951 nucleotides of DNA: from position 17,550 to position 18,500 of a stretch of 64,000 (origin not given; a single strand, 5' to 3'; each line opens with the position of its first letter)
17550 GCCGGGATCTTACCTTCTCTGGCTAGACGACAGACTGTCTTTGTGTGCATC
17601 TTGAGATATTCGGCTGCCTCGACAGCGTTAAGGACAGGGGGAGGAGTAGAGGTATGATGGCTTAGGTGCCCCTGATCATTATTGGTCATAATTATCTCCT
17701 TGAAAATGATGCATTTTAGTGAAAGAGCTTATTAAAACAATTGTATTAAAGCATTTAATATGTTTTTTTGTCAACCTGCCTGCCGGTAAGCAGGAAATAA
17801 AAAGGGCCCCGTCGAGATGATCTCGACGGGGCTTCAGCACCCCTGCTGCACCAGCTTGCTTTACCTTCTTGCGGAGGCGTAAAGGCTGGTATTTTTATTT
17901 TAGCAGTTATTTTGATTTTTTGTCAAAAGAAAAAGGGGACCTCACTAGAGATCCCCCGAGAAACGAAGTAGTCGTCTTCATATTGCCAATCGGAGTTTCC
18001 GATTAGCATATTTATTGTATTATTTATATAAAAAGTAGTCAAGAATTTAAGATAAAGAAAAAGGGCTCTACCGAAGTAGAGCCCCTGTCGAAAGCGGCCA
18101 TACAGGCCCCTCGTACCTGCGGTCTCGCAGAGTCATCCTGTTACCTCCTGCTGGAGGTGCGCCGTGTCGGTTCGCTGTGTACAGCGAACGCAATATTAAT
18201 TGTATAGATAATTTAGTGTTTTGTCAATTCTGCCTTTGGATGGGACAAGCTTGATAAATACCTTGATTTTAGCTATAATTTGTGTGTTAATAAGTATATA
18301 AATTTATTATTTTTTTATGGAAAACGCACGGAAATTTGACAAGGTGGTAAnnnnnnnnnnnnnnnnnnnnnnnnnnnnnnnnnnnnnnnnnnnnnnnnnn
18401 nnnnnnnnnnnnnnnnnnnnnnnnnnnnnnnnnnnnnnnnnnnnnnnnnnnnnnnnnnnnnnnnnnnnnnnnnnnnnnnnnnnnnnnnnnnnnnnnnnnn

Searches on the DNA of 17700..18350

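Call 9: search_rna_families(source=window, start=17700, end=18350, threshold=evalue, max_evalue=10, show_alignments=3)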
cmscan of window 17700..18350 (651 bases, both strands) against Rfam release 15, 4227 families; matches with E-value up to 10: 12.
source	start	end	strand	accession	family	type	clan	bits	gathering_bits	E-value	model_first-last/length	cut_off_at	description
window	17791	18000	-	RF01950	KCNQ1OT1_5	Gene; lncRNA;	-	20.9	120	1.6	1-226/226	no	KCNQ1 overlapping transcript 1 conserved region 5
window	17802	17845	-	RF00520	ybhL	Cis-reg; leader;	-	20.1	50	0.84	1-73/73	no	ybhL leader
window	18048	18114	-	RF00519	suhB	Gene; sRNA;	CL00108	20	41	0.13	1-77/77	no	Makes More Granules Regulator RNA (mmgR)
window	17771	17835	+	RF02790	sodF_sRNA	Gene; sRNA;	-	19.4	46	1.5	1-90/90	no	sodF sRNA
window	17936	18016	+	RF00378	Qrr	Gene; sRNA;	-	19.2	50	0.67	1-108/108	no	Qrr RNA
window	17892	18089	+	RF04180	BTnc231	Gene; sRNA;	-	18.8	80.4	0.24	1-154/154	no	Bacteroides sRNA BTnc231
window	17923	17946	-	RF00489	ctRNA_p42d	Gene; antisense;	-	17.5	50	0.71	1-46/46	no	ctRNA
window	17726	17767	+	RF02703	AsxR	Gene; sRNA;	-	17.3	63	7.6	1-53/53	no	Anti stx2 sRNA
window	17890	17962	-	RF01726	SAM-II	Cis-reg; riboswitch;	-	14.8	44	6.2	1-60/60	no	SAM-II riboswitch aptamer (SAM-II long loop)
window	17923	17986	-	RF00325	SNORD53_SNORD92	Gene; snRNA; snoRNA; CD-box;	CL00063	14.7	46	6.6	1-78/78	no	Small nucleolar RNA SNORD53/SNORD92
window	17776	17809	+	RF01100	PK-BYV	Cis-reg;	-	13.1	50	7.7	1-40/40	no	3'-terminal pseudoknot in BYV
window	17801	18067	-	RF02763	IsrM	Gene; sRNA;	-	9.5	376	3.5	1-329/329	no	IsrM sRNA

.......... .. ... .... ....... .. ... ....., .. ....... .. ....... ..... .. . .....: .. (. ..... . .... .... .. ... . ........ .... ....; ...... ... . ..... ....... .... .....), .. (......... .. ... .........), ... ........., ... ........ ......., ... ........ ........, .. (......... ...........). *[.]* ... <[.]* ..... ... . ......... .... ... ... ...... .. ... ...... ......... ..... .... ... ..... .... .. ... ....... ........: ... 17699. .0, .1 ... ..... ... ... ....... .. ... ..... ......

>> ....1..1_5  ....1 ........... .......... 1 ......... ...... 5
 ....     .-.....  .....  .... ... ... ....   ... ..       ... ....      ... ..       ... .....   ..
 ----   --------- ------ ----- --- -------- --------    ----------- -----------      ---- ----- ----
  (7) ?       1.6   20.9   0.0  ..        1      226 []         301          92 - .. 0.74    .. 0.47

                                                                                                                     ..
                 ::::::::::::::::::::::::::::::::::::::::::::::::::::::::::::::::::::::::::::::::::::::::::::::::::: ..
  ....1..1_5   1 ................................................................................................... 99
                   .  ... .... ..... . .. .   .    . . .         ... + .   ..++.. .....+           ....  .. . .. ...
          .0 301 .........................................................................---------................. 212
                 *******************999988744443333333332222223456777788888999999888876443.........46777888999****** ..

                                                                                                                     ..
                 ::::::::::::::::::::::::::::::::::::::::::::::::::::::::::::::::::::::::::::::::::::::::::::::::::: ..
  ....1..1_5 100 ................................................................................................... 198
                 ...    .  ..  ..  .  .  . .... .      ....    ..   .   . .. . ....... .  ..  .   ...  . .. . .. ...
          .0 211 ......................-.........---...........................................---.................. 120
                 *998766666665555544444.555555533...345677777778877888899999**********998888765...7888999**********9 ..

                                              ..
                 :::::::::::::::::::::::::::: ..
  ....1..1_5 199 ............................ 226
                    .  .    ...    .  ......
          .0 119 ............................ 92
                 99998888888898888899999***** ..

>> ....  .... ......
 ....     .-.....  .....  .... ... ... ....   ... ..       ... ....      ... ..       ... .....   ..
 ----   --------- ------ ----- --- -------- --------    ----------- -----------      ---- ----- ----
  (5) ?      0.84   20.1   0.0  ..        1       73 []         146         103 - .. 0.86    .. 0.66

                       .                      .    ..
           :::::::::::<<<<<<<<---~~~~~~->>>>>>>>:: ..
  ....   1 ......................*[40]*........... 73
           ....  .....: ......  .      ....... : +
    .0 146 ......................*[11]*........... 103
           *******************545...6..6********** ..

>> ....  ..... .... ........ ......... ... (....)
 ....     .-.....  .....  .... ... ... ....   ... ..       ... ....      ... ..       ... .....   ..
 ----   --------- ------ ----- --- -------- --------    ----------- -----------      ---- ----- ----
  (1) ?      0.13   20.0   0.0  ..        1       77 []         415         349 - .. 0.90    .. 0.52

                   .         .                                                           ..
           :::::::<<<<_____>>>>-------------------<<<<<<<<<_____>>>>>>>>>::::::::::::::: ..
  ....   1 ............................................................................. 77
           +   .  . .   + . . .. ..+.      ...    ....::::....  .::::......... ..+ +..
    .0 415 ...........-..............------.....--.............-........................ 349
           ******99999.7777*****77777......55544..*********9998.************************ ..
